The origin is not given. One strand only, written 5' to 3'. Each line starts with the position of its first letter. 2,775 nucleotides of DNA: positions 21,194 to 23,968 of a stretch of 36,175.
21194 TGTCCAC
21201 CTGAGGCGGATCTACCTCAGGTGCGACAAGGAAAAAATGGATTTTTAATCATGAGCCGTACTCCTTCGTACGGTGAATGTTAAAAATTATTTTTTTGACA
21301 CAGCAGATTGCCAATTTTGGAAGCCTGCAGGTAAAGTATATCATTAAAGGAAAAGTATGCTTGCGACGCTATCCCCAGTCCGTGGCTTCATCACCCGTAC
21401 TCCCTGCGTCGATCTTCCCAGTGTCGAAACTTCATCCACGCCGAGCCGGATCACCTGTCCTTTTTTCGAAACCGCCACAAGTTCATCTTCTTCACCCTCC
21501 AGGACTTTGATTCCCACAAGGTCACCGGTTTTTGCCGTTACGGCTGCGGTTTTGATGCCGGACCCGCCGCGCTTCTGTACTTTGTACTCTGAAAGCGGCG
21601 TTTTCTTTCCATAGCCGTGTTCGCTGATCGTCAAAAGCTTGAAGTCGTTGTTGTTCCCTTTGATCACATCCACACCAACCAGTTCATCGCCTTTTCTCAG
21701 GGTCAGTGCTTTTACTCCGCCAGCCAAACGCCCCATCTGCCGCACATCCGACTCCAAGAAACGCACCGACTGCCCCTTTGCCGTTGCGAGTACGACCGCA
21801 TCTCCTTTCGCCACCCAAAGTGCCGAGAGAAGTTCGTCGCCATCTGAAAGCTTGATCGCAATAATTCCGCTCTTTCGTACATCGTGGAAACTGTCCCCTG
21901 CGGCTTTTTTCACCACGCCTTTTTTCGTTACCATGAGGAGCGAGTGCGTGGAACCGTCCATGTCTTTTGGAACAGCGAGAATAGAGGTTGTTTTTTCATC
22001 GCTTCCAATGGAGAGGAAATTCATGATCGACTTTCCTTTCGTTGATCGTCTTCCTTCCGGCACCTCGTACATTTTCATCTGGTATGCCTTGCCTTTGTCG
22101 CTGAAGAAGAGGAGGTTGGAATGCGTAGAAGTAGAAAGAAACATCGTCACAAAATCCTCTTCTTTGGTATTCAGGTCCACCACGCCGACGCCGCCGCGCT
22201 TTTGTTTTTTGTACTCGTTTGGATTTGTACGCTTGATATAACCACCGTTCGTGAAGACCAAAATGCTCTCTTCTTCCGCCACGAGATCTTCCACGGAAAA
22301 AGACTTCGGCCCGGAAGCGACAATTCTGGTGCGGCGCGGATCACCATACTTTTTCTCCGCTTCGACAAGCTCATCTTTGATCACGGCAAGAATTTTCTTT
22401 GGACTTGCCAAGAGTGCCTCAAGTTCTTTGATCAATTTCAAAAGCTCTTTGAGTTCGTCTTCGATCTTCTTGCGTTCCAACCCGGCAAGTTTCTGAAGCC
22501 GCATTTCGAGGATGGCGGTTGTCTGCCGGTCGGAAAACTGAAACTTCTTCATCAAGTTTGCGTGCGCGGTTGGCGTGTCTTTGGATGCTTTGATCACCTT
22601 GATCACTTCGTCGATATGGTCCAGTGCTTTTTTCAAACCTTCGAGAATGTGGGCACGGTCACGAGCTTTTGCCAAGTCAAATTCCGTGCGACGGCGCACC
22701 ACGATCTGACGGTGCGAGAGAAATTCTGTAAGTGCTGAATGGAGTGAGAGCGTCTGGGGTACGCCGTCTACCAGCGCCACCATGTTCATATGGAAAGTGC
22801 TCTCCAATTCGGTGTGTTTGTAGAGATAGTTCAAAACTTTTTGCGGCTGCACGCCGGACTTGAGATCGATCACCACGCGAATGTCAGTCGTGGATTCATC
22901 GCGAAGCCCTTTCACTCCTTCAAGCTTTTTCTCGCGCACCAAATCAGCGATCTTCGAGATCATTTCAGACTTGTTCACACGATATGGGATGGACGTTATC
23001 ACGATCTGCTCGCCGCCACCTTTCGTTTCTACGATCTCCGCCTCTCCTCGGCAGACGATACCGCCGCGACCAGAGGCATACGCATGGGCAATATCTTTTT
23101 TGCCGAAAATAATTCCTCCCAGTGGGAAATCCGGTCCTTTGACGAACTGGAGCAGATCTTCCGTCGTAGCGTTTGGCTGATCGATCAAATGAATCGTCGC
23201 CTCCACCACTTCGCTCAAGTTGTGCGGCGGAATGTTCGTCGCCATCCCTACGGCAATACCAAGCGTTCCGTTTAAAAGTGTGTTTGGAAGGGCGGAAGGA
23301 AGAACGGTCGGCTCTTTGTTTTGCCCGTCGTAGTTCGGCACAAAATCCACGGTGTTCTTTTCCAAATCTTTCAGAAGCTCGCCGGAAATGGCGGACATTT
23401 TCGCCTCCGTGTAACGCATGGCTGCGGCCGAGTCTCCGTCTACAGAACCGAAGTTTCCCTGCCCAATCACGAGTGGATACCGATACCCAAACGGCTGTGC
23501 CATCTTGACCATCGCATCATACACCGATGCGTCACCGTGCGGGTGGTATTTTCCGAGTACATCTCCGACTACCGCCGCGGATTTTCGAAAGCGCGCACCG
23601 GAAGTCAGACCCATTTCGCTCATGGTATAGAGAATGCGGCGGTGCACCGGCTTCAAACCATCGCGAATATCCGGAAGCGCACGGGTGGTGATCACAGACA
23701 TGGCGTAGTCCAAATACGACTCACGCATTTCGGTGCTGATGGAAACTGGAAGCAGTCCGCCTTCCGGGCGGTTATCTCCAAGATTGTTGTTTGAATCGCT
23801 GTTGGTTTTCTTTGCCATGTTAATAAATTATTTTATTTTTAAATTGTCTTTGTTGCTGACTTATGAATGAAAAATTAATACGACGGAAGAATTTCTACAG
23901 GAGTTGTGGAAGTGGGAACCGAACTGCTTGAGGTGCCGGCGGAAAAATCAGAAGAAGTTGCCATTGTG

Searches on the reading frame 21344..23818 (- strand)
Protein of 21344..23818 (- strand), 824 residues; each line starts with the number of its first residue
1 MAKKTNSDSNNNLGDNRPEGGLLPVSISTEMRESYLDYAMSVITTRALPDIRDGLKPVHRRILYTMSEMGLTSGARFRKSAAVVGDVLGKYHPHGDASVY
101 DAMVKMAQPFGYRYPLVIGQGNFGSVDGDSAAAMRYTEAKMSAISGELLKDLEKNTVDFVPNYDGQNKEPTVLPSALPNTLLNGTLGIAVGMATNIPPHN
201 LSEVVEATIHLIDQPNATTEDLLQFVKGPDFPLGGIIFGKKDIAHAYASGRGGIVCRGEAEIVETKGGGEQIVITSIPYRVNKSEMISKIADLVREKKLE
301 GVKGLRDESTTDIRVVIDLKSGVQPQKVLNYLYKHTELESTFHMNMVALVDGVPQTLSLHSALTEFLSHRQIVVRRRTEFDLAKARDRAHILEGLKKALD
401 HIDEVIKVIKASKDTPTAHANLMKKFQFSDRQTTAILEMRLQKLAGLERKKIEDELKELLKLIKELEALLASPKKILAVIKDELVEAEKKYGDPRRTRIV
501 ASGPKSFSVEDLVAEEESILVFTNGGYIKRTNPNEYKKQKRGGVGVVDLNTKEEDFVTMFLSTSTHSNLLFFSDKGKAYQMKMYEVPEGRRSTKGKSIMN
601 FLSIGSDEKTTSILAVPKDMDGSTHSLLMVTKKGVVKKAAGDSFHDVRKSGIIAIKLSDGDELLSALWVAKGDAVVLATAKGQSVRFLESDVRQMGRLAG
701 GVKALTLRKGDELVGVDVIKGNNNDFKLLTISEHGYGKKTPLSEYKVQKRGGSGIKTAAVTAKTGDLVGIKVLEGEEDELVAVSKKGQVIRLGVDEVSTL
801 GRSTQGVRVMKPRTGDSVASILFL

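Call 16: search_protein_families(library=pfam, proteins=[window:21344-23818:-])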
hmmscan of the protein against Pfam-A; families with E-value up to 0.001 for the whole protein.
window:21344-23818:- (824 aa): 2 families
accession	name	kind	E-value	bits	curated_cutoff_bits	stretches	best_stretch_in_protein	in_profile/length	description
PF00521.26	DNA_topoisoIV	-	3.3e-161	537.4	31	1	46-484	1-431/432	DNA gyrase/topoisomerase IV, subunit A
PF03989.18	DNA_gyraseA_C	-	1.2e-63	210.7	27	6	673-720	1-48/48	DNA gyrase C-terminal domain, beta-propeller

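Call 84: find_homologous_proteins(query=window:21347-23818:-, max_evalue=1e-100)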
Query window:21347-23818:- (824 aa): 8000 proteins with E <= 1e-100 among 8000 candidates; the best 120 are listed.
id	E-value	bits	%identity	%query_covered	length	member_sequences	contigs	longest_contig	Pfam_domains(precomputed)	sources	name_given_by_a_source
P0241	0.0e+0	1800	100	100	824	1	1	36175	PF00521.27,PF03989.19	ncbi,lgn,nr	ncbi:MAG TPA: DNA gyrase subunit A [Candidatus Paceibacterota bacterium]|nr:DNA gyrase subunit A [Ca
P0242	0.0e+0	1442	79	100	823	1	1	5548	PF00521.27,PF03989.19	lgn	-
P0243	0.0e+0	1381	76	99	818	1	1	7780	PF00521.27,PF03989.19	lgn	-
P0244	0.0e+0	1306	72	98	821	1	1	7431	PF00521.27,PF03989.19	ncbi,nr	ncbi:MAG: DNA gyrase subunit A [Candidatus Yonathbacteria bacterium]|nr:DNA gyrase subunit A [Candid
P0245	0.0e+0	1300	72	98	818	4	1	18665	PF00521.27,PF03989.19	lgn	-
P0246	0.0e+0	1297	71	98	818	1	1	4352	PF00521.27,PF03989.19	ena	-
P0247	0.0e+0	1296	71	98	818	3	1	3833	PF00521.27,PF03989.19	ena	-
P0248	0.0e+0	1291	72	97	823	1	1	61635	PF00521.27,PF03989.19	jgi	jgi:DNA gyrase subunit A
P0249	0.0e+0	1290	71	98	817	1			PF00521.27,PF03989.19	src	-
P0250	0.0e+0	1290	71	98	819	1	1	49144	PF00521.27,PF03989.19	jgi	jgi:DNA gyrase subunit A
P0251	0.0e+0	1286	72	97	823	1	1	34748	PF00521.27,PF03989.19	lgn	-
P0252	0.0e+0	1286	72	97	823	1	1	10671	PF00521.27,PF03989.19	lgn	-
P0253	0.0e+0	1286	71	100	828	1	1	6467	PF00521.27,PF03989.19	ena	-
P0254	0.0e+0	1285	72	97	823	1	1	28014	PF00521.27,PF03989.19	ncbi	-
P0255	0.0e+0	1284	72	97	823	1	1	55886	PF00521.27,PF03989.19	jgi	jgi:DNA gyrase subunit A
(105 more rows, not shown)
